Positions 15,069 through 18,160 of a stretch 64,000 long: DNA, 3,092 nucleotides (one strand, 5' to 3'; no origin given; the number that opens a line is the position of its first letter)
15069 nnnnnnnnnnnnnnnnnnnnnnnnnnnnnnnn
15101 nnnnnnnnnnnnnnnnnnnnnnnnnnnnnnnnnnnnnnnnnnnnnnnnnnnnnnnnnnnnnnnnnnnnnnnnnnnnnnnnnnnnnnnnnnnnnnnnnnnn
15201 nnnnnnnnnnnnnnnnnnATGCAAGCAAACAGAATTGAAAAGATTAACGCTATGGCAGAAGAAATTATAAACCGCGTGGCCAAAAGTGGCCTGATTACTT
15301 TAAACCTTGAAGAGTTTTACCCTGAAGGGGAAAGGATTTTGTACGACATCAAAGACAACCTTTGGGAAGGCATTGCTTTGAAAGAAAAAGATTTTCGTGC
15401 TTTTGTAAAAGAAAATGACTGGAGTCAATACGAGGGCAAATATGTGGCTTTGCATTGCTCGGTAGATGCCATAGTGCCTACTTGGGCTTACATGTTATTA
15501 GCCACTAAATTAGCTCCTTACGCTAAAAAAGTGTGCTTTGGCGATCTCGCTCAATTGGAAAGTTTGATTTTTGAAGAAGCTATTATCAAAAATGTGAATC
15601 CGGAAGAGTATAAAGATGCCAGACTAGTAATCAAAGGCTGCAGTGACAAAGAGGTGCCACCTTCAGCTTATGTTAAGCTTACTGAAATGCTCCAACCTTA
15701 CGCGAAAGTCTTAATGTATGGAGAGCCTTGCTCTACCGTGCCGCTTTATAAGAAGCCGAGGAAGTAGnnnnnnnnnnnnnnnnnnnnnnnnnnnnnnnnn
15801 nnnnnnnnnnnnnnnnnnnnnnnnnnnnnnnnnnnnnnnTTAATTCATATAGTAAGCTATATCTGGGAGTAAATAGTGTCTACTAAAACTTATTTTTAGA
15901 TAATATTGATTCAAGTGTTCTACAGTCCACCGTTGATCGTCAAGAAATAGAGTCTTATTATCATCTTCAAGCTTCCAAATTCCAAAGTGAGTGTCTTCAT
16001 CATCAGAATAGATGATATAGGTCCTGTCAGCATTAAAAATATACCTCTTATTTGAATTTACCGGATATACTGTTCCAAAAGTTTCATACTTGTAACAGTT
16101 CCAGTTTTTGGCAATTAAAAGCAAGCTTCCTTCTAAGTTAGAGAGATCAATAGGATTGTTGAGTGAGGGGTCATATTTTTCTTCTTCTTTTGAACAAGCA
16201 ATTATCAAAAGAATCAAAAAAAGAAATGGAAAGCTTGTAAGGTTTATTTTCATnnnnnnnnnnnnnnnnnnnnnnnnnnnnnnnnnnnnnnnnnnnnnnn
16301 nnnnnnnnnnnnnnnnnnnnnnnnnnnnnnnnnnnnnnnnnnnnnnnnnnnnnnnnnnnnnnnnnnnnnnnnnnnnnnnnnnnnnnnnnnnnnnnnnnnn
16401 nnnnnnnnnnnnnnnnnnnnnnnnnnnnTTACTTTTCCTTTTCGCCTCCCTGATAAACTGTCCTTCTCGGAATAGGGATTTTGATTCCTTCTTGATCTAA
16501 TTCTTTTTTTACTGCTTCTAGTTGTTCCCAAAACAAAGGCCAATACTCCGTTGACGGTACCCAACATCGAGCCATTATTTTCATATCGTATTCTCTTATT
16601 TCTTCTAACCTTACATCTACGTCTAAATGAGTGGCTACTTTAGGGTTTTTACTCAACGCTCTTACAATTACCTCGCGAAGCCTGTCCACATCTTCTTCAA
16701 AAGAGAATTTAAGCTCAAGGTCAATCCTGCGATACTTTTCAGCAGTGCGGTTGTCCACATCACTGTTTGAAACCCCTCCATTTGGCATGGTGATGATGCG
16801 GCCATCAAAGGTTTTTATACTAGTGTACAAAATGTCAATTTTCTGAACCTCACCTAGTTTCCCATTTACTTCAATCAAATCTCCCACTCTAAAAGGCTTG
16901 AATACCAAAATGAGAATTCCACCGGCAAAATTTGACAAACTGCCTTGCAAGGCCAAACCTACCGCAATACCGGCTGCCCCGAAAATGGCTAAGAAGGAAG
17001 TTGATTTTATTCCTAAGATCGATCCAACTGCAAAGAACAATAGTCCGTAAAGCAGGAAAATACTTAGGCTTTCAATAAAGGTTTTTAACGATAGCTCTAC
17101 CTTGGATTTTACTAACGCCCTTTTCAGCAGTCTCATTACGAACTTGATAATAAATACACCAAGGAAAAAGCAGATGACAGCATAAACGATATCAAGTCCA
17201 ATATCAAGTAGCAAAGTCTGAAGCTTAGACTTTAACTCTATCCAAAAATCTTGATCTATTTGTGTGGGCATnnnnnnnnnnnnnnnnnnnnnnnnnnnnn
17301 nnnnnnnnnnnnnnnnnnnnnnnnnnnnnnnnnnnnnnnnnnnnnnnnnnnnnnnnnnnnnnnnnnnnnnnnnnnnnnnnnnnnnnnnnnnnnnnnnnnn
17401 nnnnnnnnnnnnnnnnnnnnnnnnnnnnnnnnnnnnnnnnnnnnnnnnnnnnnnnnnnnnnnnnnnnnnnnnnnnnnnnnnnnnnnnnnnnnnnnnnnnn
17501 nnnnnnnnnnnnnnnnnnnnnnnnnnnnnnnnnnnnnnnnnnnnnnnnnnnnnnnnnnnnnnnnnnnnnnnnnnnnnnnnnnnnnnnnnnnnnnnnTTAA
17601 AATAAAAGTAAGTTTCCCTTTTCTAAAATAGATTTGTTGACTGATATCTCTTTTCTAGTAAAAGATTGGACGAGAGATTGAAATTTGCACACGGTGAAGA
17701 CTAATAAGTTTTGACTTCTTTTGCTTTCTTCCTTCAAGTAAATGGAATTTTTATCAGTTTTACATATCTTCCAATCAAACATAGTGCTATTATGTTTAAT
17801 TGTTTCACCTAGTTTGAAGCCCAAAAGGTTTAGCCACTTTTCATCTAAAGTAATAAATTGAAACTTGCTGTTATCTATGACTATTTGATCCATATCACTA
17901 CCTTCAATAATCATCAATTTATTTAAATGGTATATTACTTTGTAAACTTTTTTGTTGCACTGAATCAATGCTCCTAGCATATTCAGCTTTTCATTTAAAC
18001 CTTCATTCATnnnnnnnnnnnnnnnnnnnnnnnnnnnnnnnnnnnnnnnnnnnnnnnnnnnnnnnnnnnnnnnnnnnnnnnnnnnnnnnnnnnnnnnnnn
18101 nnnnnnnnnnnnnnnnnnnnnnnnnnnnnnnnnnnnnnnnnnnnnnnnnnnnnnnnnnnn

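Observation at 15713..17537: Three serial copies of the DUF2480 gene 3' end separating single-gene cassettes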

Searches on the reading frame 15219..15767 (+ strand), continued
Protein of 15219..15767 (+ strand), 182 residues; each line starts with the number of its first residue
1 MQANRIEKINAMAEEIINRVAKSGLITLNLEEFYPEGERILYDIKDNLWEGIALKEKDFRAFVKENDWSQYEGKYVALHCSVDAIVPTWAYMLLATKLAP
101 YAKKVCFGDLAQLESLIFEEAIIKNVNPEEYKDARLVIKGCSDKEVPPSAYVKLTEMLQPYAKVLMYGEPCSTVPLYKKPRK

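Call 37: find_encoding_contigs(protein=P0129, flank=10000, max_places=6)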
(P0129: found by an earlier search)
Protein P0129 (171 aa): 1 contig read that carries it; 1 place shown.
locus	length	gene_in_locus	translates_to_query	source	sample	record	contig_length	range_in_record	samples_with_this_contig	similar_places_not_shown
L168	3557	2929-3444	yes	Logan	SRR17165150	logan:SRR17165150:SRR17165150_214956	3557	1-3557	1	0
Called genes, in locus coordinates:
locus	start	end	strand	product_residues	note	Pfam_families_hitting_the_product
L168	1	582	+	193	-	?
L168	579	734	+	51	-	-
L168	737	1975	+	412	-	PF00155:Aminotran_1_2, PF00266:Aminotran_5, PF01053:Cys_Met_Meta_PP (weak), PF01041:DegT_DnrJ_EryC1 (weak)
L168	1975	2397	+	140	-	PF02657:SufE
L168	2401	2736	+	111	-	PF01883:FeS_assembly_P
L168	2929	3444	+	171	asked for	PF10652:DUF2480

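Call 43: find_homologous_proteins(query=L164:10585-12000:+, max_evalue=1e-80)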
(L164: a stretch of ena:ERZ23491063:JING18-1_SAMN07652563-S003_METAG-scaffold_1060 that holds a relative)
Query L164:10585-12000:+ (471 aa): 7874 proteins with E <= 1e-80 among 8000 candidates; the best 120 are listed.
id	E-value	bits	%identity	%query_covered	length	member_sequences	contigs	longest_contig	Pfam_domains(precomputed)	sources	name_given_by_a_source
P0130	0.0e+0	1045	100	100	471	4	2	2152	PF13173.13,PF13401.13,PF01637.25,PF13191.13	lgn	-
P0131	1.1e-219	748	70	99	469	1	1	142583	PF13173.13,PF03008.21,PF13401.13,PF01637.25,PF13191.13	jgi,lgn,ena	-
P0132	1.2e-211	722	67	99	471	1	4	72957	PF13173.13,PF03008.21,PF13401.13,PF01637.25,PF13191.13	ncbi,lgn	-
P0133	5.5e-211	719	66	99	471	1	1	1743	PF13173.13,PF03008.21,PF13401.13,PF01637.25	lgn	-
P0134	6.1e-210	716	66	99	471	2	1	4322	PF13173.13,PF03008.21,PF13401.13,PF01637.25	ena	-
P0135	8.8e-210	716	66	99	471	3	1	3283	PF13173.13,PF03008.21,PF13401.13,PF01637.25,PF13191.13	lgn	-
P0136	1.9e-209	714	67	99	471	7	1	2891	PF13173.13,PF03008.21,PF13401.13,PF01637.25,PF13191.13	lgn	-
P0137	2.1e-209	714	65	99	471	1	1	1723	PF13173.13,PF03008.21,PF13401.13,PF01637.25,PF13191.13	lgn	-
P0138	2.9e-209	714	66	99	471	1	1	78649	PF13173.13,PF03008.21,PF13401.13,PF01637.25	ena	-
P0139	2.1e-208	711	66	99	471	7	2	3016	PF13173.13,PF03008.21,PF13401.13,PF01637.25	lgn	-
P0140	3.4e-208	710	64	99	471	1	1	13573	PF13173.13,PF03008.21,PF13401.13,PF01637.25,PF13191.13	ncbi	ncbi:MAG: ATP-binding protein [Crocinitomicaceae bacterium]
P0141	6.0e-208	709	67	99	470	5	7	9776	PF13173.13,PF03008.21,PF13401.13,PF01637.25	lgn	-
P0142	6.1e-208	709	65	100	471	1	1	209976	PF13173.13,PF01637.25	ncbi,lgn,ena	-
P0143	9.1e-208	709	64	100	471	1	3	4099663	PF13173.13,PF13401.13,PF01637.25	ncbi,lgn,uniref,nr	ncbi:AAA family ATPase [Arachidicoccus soli]|uniref:AAA family ATPase n=2 Tax=Arachidicoccus soli Ta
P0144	1.1e-207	709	66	99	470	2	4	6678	PF13173.13,PF03008.21,PF13401.13,PF01637.25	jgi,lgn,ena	jgi:uncharacterized protein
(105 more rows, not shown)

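Call 44: find_encoding_contigs(protein=P0131, flank=4000, max_places=3)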
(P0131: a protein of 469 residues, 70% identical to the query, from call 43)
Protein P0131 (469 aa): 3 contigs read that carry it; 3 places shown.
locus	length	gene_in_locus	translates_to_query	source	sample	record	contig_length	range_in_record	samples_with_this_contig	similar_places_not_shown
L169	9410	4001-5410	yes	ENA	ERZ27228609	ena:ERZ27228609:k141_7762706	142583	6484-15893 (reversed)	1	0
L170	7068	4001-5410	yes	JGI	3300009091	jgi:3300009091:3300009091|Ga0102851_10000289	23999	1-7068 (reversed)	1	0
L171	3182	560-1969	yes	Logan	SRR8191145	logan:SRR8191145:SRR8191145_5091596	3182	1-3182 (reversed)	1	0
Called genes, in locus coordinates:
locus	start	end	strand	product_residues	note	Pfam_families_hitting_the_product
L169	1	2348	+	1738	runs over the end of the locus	PF00069:Pkinase, PF01163:RIO1 (faint), PF07714:PK_Tyr_Ser-Thr, PF13191:AAA_16, PF25503:TPR_CHK1 (weak), PF01590:GAF, PF13185:GAF_2, PF07228:SpoIIE, +1 more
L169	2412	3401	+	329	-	PF01734:Patatin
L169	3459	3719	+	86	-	-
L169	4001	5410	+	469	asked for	PF01637:ATPase_2, PF13191:AAA_16 (faint), PF13173:AAA_14, PF13401:AAA_22 (weak), PF03008:DUF234 (weak)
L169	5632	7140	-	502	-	PF14289:DUF4369, PF17127:DUF5106, PF00578:AhpC-TSA, PF13905:Thioredoxin_8 (weak)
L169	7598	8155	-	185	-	PF00034:Cytochrom_C, PF13442:Cytochrome_CBB3 (weak)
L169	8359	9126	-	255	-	PF12679:ABC2_membrane_2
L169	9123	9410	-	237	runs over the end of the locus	PF02463:SMC_N (weak), PF00005:ABC_tran, PF13304:AAA_21 (weak)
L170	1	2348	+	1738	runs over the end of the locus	PF00069:Pkinase, PF01163:RIO1 (faint), PF07714:PK_Tyr_Ser-Thr, PF13191:AAA_16, PF25503:TPR_CHK1 (weak), PF01590:GAF, PF13185:GAF_2, PF07228:SpoIIE, +1 more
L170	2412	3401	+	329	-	PF01734:Patatin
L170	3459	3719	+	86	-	-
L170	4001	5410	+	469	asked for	PF01637:ATPase_2, PF13191:AAA_16 (faint), PF13173:AAA_14, PF13401:AAA_22 (weak), PF03008:DUF234 (weak)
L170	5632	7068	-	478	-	?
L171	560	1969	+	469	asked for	PF01637:ATPase_2, PF13191:AAA_16 (faint), PF13173:AAA_14, PF13401:AAA_22 (weak), PF03008:DUF234 (weak)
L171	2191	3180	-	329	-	?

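Call 45: find_encoding_contigs(protein=P0132, flank=4000, max_places=4)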
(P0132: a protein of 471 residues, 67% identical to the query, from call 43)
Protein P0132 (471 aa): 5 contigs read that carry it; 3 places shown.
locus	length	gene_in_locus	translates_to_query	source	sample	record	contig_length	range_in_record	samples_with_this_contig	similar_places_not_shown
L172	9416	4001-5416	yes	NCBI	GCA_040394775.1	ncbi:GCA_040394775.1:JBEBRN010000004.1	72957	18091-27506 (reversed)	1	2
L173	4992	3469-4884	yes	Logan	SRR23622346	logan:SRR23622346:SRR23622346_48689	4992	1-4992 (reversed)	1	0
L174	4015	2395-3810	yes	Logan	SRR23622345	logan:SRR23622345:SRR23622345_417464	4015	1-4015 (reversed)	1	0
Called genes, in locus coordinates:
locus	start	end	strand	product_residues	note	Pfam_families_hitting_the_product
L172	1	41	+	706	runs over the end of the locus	PF05572:Peptidase_M43, PF00801:PKD, PF18911:PKD_4, PF18962:Por_Secre_tail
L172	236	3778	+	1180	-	PF00801:PKD (faint), PF13573:SprB, PF18911:PKD_4 (weak), PF13585:CHU_C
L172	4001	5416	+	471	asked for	PF01637:ATPase_2, PF13191:AAA_16 (faint), PF13173:AAA_14, PF13401:AAA_22 (weak), PF03008:DUF234 (weak)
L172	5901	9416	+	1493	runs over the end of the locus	PF16593:Cas9-BH, PF13395:HNH_4, PF18541:RuvC_III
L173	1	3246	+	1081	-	?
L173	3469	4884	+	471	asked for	PF01637:ATPase_2, PF13191:AAA_16 (faint), PF13173:AAA_14, PF13401:AAA_22 (weak), PF03008:DUF234 (weak)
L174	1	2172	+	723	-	?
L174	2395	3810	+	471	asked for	PF01637:ATPase_2, PF13191:AAA_16 (faint), PF13173:AAA_14, PF13401:AAA_22 (weak), PF03008:DUF234 (weak)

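Call 75: find_encoding_contigs(protein=P0007, flank=10000, max_places=3)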
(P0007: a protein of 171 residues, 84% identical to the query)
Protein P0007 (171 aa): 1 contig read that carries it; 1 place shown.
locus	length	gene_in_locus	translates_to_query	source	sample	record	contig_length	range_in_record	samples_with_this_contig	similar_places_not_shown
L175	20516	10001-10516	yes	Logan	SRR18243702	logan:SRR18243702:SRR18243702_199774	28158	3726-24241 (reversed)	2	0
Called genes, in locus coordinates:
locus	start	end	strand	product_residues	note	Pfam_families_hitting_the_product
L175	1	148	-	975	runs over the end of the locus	PF13585:CHU_C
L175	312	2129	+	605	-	PF00009:GTP_EFTU, PF22042:EF-G_D2 (weak), PF03144:GTP_EFTU_D2, PF14492:EFG_III (weak), PF00679:EFG_C, PF06421:LepA_C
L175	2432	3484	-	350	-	PF00586:AIRS, PF02769:AIRS_C (faint)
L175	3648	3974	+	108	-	PF01521:Fe-S_biosyn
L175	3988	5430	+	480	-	PF19295:SufBD_N, PF01458:SUFBD_core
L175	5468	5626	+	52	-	-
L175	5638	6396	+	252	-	PF00005:ABC_tran, PF02463:SMC_N (weak)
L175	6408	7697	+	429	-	PF19295:SufBD_N, PF01458:SUFBD_core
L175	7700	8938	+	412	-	PF00155:Aminotran_1_2, PF00266:Aminotran_5, PF01053:Cys_Met_Meta_PP (weak), PF01041:DegT_DnrJ_EryC1 (weak), PF03841:SelA (faint)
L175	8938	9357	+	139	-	PF02657:SufE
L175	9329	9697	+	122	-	PF01883:FeS_assembly_P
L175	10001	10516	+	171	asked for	PF10652:DUF2480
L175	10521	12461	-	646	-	PF13292:DXP_synthase_N, PF02779:Transket_pyr, PF02780:Transketolase_C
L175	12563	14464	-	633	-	PF13522:GATase_6 (faint), PF13537:GATase_7 (faint)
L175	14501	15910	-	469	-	PF06965:Na_H_antiport_1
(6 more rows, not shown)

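Call 76: find_encoding_contigs(protein=P0006, flank=10000, max_places=3)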
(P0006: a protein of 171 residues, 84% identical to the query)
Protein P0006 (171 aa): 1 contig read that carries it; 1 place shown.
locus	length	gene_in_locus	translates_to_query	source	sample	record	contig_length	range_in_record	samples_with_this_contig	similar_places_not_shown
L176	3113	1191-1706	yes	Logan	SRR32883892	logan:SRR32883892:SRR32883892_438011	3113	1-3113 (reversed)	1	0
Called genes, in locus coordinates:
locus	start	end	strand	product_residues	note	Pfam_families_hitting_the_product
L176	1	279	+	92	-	?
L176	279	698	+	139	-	PF02657:SufE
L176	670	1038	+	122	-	PF01883:FeS_assembly_P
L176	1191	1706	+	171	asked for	PF10652:DUF2480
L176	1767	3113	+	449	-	?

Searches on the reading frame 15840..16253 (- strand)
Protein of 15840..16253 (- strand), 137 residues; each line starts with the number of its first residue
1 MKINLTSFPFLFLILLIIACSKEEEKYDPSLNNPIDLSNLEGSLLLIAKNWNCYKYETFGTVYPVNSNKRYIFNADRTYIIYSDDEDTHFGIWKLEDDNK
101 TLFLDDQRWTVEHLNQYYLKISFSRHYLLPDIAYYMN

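Call 16: search_protein_families(library=pfam, proteins=[window:15840-16253:-], max_evalue=0.1)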
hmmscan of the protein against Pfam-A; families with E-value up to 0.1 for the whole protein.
window:15840-16253:- (137 aa): 0 families

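Call 22: find_homologous_proteins(query=window:15840-16253:-, max_evalue=0.001)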
Query window:15840-16253:- (137 aa): 2 proteins with E <= 0.001 among 7 candidates.
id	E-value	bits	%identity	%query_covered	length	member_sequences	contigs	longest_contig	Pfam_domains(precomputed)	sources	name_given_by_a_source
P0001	5.3e-88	310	100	100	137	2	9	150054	-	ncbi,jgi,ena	-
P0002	6.3e-70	252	82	100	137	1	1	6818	-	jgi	jgi:archaellin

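Call 23: find_encoding_contigs(protein=P0002, flank=10000)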
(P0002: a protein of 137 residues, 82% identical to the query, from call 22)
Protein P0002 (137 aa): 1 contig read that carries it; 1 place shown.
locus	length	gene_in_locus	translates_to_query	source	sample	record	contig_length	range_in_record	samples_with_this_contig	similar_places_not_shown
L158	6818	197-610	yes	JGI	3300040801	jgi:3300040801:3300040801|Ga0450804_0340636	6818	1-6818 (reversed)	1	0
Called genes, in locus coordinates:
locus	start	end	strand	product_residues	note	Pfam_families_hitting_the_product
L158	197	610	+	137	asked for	-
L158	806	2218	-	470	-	PF01637:ATPase_2, PF13191:AAA_16 (weak), PF13173:AAA_14, PF13401:AAA_22 (weak)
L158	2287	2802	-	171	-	PF10652:DUF2480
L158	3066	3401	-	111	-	PF01883:FeS_assembly_P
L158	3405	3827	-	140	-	PF02657:SufE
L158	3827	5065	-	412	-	PF00155:Aminotran_1_2, PF00266:Aminotran_5, PF01041:DegT_DnrJ_EryC1, PF01212:Beta_elim_lyase (weak), PF01053:Cys_Met_Meta_PP (weak)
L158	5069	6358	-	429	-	PF19295:SufBD_N, PF01458:SUFBD_core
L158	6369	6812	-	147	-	-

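Call 82: find_related_loci(query=window:15840-16253:-, collection=viral_contigs, flank=8000)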
Query window:15840-16253:- (137 aa) in viral_contigs; peptide patterns used: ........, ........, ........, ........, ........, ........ (x = any residue, [..] = any of these).
37 stretches matched a pattern, but none encodes a relative of the query by tblastn (E <= 1e-3).

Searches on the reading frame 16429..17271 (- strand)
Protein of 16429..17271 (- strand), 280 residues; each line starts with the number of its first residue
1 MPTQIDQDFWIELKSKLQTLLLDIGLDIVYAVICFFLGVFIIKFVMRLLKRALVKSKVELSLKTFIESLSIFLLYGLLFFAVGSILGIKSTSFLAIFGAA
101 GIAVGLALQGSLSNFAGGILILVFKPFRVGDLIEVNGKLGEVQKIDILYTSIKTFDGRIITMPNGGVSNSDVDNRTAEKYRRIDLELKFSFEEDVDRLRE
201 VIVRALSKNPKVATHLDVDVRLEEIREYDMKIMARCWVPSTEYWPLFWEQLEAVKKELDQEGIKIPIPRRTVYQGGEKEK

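Call 16: search_protein_families(library=pfam, proteins=[window:16429-17271:-], max_evalue=0.1)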
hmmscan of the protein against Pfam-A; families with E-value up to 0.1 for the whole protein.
window:16429-17271:- (280 aa): 4 families
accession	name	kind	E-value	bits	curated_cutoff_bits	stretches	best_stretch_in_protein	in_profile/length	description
PF00924.24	MS_channel_2nd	-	9.6e-20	70.9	20.2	1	111-175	2-66/68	Mechanosensitive ion channel, beta-domain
PF21082.3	MS_channel_3rd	-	9.3e-09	36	21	1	186-265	4-88/88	Mechanosensitive ion channel MscS, C-terminal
PF05552.17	MS_channel_1st_1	-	1.8e-05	25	22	1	16-58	5-47/50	Mechanosensitive ion channel, conserved TM helix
PF21088.3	MS_channel_1st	-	5.2e-05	23.6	23.1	1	70-109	3-42/42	Mechanosensitive ion channel, transmembrane helices 2/3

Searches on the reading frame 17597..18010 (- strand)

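Call 16: search_protein_families(library=pfam, proteins=[window:17597-18010:-], max_evalue=0.1)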
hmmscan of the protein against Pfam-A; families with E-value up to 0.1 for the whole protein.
window:17597-18010:- (137 aa): 4 families
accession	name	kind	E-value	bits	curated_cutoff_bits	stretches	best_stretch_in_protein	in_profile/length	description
PF06331.17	Tfb5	-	0.013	15.9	23.5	1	13-53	7-51/67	Transcription factor TFIIH complex subunit Tfb5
PF20160.4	C-JID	-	0.029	15.1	24.1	0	53-109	21-80/98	C-JID domain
PF25771.1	CC_CEP152-bind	-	0.037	14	21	1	91-103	3-15/36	CEP63/DEUP1, CEP152 binding coiled coil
PF08868.15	YugN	-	0.08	13.4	25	0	45-92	6-51/130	YugN-like family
